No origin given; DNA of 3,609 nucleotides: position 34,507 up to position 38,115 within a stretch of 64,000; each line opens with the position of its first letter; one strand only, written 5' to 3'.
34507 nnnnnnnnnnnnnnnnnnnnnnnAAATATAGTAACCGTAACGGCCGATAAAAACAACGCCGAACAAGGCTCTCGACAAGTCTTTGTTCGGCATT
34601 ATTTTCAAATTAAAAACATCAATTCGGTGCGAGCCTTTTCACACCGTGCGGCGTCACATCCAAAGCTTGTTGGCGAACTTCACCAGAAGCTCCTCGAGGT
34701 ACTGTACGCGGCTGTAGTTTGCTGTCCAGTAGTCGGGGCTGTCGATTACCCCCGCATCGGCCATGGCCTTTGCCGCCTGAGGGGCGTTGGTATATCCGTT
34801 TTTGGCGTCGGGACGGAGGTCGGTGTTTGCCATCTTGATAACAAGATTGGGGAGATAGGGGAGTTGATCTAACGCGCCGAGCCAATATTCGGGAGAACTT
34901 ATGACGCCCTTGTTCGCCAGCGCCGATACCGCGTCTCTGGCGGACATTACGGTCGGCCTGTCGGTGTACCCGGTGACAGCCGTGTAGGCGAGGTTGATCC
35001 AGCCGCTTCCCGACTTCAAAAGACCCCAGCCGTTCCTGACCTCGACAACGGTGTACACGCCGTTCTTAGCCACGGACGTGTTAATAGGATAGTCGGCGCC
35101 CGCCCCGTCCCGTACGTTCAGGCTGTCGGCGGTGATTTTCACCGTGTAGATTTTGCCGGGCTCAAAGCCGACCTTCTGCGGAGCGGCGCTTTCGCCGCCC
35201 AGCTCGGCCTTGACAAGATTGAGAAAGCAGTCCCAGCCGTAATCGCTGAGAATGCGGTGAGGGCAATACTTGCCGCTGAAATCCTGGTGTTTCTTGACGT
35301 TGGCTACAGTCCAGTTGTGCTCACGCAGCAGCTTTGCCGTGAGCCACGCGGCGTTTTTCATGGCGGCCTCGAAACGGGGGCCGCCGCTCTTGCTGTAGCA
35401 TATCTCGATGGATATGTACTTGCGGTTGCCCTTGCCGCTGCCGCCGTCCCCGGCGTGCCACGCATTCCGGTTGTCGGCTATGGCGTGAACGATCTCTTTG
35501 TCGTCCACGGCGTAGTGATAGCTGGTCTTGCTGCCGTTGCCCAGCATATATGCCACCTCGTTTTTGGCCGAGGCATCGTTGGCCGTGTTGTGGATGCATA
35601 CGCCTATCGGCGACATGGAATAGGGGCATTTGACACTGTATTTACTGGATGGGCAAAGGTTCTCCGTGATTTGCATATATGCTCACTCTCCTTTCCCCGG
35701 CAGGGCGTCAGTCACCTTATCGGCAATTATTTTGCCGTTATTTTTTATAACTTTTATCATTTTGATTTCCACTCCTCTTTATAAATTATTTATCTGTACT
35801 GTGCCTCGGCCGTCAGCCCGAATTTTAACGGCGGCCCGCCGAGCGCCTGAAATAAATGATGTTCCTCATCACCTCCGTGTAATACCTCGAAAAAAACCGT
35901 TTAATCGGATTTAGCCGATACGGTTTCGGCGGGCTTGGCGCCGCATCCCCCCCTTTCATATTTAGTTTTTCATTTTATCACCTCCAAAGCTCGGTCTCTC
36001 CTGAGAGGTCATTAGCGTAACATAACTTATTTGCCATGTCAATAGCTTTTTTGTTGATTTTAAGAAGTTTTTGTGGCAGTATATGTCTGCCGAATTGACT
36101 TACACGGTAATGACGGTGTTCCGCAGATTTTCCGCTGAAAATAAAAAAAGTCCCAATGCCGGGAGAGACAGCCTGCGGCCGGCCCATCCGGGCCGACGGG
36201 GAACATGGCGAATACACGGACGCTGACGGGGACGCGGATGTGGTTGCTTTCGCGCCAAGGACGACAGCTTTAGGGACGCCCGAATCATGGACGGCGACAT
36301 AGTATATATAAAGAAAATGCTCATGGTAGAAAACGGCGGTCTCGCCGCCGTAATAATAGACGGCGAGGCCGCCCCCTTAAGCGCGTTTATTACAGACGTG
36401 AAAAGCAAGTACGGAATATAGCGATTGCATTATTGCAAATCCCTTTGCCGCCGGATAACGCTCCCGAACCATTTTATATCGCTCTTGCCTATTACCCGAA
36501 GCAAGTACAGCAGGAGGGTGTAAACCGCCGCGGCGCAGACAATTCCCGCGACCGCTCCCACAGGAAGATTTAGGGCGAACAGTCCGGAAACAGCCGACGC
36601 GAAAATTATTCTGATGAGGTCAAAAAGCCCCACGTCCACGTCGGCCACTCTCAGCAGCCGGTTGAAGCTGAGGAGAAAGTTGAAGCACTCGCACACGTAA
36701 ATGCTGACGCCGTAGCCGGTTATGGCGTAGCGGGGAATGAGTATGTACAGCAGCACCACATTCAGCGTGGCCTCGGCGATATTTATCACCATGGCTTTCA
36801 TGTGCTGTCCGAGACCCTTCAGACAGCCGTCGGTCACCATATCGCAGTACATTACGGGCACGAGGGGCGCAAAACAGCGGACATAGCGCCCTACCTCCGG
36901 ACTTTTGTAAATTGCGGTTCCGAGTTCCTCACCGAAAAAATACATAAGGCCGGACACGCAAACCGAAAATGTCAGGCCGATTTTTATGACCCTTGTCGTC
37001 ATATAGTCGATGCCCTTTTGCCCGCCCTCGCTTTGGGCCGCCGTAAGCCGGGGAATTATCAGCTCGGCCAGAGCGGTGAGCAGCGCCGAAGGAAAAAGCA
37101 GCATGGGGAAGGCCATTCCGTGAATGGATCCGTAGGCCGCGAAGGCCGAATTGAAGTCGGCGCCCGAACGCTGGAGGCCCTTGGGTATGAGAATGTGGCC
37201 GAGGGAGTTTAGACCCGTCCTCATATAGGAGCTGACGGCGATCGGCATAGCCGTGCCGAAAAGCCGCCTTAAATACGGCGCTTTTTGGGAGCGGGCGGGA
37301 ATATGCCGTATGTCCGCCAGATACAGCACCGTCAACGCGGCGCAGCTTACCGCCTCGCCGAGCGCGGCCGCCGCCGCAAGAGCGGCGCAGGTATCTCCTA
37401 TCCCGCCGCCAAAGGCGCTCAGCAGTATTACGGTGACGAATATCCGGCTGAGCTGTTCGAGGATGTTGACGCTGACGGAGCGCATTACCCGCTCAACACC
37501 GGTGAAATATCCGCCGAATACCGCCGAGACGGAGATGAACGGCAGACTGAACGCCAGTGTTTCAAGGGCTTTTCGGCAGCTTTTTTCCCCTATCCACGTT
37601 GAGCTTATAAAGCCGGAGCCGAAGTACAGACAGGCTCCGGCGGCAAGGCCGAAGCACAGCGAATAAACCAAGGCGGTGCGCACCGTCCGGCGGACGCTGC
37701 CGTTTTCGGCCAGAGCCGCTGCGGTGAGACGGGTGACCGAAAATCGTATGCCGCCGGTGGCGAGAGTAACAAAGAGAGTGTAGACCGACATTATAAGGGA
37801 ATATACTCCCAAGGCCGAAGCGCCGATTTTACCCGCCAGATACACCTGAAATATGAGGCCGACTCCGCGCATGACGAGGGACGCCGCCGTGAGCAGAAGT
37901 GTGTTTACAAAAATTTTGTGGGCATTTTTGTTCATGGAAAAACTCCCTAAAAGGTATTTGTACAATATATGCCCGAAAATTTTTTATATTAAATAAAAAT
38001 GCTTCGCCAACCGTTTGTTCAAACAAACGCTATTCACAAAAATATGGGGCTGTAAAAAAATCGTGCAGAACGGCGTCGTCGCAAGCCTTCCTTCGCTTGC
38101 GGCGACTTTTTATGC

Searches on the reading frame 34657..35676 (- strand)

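Call 82: search_protein_families(library=pfam, proteins=[window:34657-35676:-], max_evalue=0.00001)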
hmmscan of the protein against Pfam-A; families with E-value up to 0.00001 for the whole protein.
window:34657-35676:- (340 aa): 1 family
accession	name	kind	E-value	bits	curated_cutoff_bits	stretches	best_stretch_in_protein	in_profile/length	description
PF01510.30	Amidase_2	-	2.1e-21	77.1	26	1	23-140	5-130/131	N-acetylmuramoyl-L-alanine amidase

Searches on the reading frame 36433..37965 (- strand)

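Call 82: search_protein_families(library=pfam, proteins=[window:36433-37965:-], max_evalue=0.00001)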
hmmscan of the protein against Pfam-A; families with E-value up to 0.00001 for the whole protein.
window:36433-37965:- (511 aa): 2 families
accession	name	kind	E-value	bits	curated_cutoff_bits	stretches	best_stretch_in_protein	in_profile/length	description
PF01943.22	Polysacc_synt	-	7.2e-17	62.1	28.2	1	21-259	4-231/274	Polysaccharide biosynthesis protein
PF01554.23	MatE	-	1.3e-12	48.1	24.9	2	274-408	27-161/161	MatE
